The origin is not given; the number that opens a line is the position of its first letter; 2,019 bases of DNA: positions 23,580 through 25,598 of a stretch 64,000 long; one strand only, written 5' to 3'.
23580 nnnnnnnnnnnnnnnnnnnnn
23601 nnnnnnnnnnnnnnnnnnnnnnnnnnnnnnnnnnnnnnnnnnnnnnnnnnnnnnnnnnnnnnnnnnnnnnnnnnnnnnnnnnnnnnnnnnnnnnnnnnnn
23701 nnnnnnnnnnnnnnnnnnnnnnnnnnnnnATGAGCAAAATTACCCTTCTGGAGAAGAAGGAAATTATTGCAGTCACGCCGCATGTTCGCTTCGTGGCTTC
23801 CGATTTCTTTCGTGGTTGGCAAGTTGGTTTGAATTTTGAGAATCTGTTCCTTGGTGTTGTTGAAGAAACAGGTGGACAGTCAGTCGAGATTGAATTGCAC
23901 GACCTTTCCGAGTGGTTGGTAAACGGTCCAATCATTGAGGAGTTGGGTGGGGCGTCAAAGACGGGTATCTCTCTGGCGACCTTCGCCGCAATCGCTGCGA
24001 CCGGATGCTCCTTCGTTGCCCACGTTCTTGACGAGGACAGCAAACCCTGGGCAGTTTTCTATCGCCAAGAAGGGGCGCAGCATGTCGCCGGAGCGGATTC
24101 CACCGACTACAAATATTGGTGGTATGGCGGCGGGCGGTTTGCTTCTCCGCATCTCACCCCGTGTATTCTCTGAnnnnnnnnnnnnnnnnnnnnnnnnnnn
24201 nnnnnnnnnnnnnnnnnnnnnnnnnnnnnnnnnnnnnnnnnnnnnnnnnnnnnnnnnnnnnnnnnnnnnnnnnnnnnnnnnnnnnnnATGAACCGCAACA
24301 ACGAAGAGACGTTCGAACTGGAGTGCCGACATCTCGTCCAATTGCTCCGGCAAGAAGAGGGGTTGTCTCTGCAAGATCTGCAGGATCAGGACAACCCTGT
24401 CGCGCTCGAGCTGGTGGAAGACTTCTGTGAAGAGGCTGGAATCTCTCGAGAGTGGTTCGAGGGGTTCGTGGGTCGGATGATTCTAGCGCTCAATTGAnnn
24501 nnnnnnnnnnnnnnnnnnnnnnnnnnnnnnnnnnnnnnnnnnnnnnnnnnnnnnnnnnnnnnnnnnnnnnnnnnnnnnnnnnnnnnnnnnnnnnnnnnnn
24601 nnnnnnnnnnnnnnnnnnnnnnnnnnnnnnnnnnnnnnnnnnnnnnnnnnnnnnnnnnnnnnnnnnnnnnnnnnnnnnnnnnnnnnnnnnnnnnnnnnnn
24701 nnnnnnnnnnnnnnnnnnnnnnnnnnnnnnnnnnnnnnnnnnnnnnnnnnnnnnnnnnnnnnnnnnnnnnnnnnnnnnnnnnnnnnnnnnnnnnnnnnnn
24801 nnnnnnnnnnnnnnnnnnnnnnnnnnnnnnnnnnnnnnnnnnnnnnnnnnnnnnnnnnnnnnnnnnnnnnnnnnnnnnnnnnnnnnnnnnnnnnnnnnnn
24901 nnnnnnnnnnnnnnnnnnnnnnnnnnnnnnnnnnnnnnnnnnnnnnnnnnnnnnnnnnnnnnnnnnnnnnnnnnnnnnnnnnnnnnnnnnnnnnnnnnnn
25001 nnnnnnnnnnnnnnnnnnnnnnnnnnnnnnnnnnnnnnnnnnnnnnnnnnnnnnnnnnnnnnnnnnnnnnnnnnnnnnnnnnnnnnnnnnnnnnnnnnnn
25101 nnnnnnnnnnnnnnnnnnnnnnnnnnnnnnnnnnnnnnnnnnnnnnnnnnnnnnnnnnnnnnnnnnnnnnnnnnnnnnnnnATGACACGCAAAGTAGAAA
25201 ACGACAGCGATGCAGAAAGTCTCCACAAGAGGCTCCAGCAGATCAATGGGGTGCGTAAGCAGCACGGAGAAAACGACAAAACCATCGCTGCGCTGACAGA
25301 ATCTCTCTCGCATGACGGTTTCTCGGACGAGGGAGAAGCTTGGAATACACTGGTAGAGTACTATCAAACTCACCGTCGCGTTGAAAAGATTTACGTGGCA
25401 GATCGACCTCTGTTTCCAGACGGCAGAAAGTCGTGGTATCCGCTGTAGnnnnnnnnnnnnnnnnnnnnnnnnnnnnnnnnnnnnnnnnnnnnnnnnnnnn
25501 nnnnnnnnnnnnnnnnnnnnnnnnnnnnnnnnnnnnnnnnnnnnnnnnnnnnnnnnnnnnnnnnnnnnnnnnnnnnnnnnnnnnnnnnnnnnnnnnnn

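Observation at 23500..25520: GC-rich 1.9-kb island between murI and xth with tandem small paralogs and repeated pre-gene hairpin elements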

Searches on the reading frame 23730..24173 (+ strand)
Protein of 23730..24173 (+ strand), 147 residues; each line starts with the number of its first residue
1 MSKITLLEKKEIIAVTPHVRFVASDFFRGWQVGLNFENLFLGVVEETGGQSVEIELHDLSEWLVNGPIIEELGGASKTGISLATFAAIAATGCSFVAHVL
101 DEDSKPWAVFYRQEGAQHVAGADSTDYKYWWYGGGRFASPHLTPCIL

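Call 8: search_protein_families(library=pfam, proteins=[window:23730-24173:+], max_evalue=1)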
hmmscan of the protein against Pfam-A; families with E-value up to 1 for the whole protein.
window:23730-24173:+ (147 aa): 1 family
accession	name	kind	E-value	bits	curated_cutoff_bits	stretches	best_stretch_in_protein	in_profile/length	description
PF15102.11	TMEM154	-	0.19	12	30.3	1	34-65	111-142/153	TMEM154 protein family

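Call 9: search_protein_families(library=phrogs, proteins=[window:23730-24173:+], max_evalue=1)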
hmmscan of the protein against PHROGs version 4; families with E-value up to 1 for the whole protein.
window:23730-24173:+ (147 aa): 0 families

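Call 19: find_homologous_proteins(query=window:23730-24173:+, max_evalue=0.01)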
Query window:23730-24173:+ (147 aa): 3 proteins with E <= 0.01 among 57 candidates.
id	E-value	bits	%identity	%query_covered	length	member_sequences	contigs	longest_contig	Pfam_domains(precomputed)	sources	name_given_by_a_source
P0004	4.1e-95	334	100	100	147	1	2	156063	-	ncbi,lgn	ncbi:MAG: hypothetical protein WAV15_02535 [Minisyncoccia bacterium]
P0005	1.6e-67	244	76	100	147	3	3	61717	-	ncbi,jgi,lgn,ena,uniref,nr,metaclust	ncbi:MAG: hypothetical protein UY20_C0005G0009 [Candidatus Yanofskybacteria bacterium GW2011_GWA1_48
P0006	3.8e-46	175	59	89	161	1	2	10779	-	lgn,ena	-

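Call 20: find_encoding_contigs(protein=P0005, flank=8000, max_places=4)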
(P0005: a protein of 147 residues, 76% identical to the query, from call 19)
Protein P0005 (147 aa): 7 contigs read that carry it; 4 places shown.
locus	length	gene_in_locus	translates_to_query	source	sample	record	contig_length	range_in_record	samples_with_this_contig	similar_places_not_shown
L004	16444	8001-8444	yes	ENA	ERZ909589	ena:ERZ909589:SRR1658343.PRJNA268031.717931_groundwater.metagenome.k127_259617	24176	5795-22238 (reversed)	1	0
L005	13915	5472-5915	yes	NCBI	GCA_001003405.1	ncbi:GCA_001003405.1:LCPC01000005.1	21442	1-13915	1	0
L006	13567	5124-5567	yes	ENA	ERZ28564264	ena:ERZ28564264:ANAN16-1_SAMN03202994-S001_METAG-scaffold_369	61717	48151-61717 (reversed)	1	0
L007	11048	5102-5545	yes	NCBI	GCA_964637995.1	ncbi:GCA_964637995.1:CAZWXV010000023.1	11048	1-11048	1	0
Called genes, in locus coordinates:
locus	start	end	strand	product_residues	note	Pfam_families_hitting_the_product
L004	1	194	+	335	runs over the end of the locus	PF01476:LysM (weak), PF23473:LysM3_LYK4_5 (weak), PF01476:LysM, PF01551:Peptidase_M23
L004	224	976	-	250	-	PF02535:Zip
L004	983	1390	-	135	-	PF01475:FUR, PF12840:HTH_20 (weak)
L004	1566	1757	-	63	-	-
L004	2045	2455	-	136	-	PF02021:UPF0102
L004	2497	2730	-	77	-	-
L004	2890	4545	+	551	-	PF01743:PolyA_pol, PF12627:PolyA_pol_RNAbd, PF01966:HD, PF13735:tRNA_NucTran2_2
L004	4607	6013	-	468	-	-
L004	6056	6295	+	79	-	-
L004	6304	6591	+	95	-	-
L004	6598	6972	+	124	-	-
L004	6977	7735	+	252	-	PF01177:Asp_Glu_race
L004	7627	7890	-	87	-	-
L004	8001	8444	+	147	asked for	-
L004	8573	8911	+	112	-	-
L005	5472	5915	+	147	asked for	-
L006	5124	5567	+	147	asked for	-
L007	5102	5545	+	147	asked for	-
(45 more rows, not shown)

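Call 21: find_encoding_contigs(protein=P0006, flank=8000, max_places=4)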
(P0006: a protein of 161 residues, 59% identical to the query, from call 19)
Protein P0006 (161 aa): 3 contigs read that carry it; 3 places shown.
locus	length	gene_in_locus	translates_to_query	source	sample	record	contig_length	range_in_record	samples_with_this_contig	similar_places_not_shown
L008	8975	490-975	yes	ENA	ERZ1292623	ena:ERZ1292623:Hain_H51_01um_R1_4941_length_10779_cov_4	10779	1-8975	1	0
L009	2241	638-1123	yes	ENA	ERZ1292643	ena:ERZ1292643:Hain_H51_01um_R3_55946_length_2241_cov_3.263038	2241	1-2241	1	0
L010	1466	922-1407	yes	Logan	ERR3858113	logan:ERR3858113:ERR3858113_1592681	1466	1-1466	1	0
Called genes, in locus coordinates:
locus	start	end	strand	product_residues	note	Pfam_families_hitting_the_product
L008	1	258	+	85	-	?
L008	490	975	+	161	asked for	-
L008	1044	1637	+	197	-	-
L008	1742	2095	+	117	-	-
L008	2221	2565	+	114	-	-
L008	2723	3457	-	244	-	PF03372:Exo_endo_phos, PF14529:Exo_endo_phos_2 (faint)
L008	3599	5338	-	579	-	-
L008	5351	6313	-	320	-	PF02899:Phage_int_SAM_1, PF13102:Phage_int_SAM_5 (weak), PF13495:Phage_int_SAM_4 (faint), PF00589:Phage_integrase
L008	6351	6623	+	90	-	PF00312:Ribosomal_S15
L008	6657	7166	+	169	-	PF01936:NYN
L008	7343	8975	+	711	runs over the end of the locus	PF01138:RNase_PH, PF03725:RNase_PH_C (faint), PF01138:RNase_PH, PF00013:KH_1, PF00575:S1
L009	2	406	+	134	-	?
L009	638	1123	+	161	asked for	-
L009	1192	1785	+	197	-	-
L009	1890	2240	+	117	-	?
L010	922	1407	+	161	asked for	-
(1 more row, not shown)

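Call 68: search_protein_families(library=padloc, proteins=[window:23730-24173:+, L008:1044-1637:+, L008:2221-2565:+], max_evalue=0.1)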
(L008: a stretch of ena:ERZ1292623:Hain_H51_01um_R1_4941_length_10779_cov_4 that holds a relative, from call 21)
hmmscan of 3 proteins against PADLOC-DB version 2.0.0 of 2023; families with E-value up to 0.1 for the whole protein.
window:23730-24173:+ (147 aa): 0 families

L008:1044-1637:+ (197 aa): 1 family
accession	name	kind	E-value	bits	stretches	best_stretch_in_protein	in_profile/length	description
PDLC02819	DpdC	-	0.028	12.8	0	11-53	36-76/101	DpdC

L008:2221-2565:+ (114 aa): 0 families

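Call 69: search_protein_families(library=pfam, proteins=[L008:1044-1637:+, L008:2221-2565:+], max_evalue=0.01)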
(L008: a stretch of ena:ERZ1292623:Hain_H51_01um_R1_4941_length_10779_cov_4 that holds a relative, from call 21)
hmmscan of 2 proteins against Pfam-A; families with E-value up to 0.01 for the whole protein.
L008:1044-1637:+ (197 aa): 0 families

L008:2221-2565:+ (114 aa): 0 families

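Call 70: predict_structure(alignment_id=A6)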
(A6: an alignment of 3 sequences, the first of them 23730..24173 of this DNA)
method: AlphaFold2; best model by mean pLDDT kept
length: 147 residues; sequences in the alignment: 3
mean_pLDDT: 36.5   pTM: 0.34
mean pLDDT of the five models: 36.5, 35.7, 34.4, 34.1, 31.6
residues with pLDDT >= 90: 0; 70-90: 0; 50-70: 25; < 50: 122
segments of 3 or more residues with pLDDT < 50: 1-84, 98-107, 124-147
pLDDT, mean of each block of 10 residues (from residue 1): 26 30 30 32 31 34 29 31 49 53 50 54 42 29 25
secondary structure, 60 per line:
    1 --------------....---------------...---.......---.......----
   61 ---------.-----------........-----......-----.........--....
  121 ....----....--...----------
elements in order: E15-18 E40-46 E50-56 H82-89 E95-100 E106-114 E117-124 E129-132 E135-137

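Call 77: search_protein_families(library=ncbifam, proteins=[window:23730-24173:+], max_evalue=0.01)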
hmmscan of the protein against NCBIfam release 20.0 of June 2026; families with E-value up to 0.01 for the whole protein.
window:23730-24173:+ (147 aa): 0 families

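Call 80: search_dna_similar(query=window:23730-24173:+, collection=phages, mode=protein, max_evalue=0.1)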
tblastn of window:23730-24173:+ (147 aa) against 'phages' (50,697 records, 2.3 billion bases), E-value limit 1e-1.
No match.

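Call 82: find_related_loci(query=A6, collection=viral_contigs, flank=5000)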
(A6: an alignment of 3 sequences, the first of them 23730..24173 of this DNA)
Query A6 (147 aa) in viral_contigs; peptide patterns used: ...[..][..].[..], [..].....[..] (x = any residue, [..] = any of these).
118 stretches matched a pattern, but none encodes a relative of the query by tblastn (E <= 1e-3).

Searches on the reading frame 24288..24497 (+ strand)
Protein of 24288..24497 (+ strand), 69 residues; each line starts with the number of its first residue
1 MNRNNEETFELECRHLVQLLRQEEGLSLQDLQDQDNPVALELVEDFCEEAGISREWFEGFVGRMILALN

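Call 8: search_protein_families(library=pfam, proteins=[window:24288-24497:+], max_evalue=1)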
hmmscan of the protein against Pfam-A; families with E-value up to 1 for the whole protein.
window:24288-24497:+ (69 aa): 1 family
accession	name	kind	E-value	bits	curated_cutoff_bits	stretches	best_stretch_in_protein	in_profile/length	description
PF06777.17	HBB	-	0.19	11.8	30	1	2-68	6-73/190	Helical and beta-bridge domain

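Call 9: search_protein_families(library=phrogs, proteins=[window:24288-24497:+], max_evalue=1)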
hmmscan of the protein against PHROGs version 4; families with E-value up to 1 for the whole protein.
window:24288-24497:+ (69 aa): 0 families

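Call 68: search_protein_families(library=padloc, proteins=[window:24288-24497:+], max_evalue=0.1)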
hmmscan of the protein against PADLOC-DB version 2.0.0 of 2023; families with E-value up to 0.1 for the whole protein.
window:24288-24497:+ (69 aa): 0 families

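Call 92: find_encoding_contigs(protein=window:24288-24497:+, flank=5000, max_places=8)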
Protein window:24288-24497:+ (69 aa): 4 contigs read that carry it; 3 places shown.
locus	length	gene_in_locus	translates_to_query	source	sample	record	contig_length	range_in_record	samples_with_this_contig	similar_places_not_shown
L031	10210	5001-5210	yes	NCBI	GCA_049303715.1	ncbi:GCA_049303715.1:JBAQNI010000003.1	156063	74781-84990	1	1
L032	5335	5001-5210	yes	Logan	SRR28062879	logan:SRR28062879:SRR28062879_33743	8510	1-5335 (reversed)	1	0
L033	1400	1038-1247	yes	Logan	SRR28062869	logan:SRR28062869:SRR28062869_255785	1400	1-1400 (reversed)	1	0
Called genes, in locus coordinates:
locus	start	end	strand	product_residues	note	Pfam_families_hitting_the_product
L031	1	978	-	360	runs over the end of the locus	PF00291:PALP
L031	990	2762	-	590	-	-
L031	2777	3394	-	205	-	PF06736:TMEM175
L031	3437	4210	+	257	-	PF01177:Asp_Glu_race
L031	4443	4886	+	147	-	-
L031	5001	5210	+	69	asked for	-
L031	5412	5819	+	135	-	-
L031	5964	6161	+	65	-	-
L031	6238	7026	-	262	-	PF03372:Exo_endo_phos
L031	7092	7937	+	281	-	PF13387:Lnb_N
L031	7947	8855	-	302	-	PF02899:Phage_int_SAM_1, PF13102:Phage_int_SAM_5 (weak), PF13495:Phage_int_SAM_4 (faint), PF00589:Phage_integrase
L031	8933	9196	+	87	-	PF00312:Ribosomal_S15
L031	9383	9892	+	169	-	PF01936:NYN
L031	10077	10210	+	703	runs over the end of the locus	PF01138:RNase_PH, PF03725:RNase_PH_C (faint), PF01138:RNase_PH, PF00013:KH_1, PF00575:S1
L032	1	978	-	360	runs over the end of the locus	PF00291:PALP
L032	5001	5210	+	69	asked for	-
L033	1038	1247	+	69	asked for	-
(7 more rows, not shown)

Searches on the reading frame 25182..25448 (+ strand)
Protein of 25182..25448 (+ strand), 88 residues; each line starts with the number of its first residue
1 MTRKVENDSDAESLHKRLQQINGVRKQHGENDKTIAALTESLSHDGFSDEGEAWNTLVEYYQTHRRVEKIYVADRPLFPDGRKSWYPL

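Call 8: search_protein_families(library=pfam, proteins=[window:25182-25448:+], max_evalue=1)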
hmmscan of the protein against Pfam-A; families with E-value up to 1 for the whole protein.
window:25182-25448:+ (88 aa): 1 family
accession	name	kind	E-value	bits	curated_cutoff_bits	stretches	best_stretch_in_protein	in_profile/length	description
PF01401.24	Peptidase_M2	-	0.029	13.5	23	1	4-78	133-209/581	Angiotensin-converting enzyme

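Call 9: search_protein_families(library=phrogs, proteins=[window:25182-25448:+], max_evalue=1)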
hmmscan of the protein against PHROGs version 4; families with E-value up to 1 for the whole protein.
window:25182-25448:+ (88 aa): 1 family
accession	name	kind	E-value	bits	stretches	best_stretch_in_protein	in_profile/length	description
phrog_11485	-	unknown function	0.23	13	1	1-46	115-158/161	-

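Call 64: find_homologous_proteins(query=window:25182-25448:+, max_evalue=0.01)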
Query window:25182-25448:+ (88 aa): 1 proteins with E <= 0.01 among 2 candidates.
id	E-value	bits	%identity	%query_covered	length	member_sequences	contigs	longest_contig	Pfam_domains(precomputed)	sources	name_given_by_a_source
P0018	3.9e-37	144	98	74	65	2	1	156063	-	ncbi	ncbi:MAG: hypothetical protein WA095_01200 [Minisyncoccia bacterium]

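Call 68: search_protein_families(library=padloc, proteins=[window:25182-25448:+], max_evalue=0.1)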
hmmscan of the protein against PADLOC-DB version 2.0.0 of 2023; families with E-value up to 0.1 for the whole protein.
window:25182-25448:+ (88 aa): 0 families

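Call 77: search_protein_families(library=ncbifam, proteins=[window:25182-25448:+], max_evalue=0.01)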
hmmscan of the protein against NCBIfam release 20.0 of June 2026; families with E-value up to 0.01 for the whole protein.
window:25182-25448:+ (88 aa): 0 families
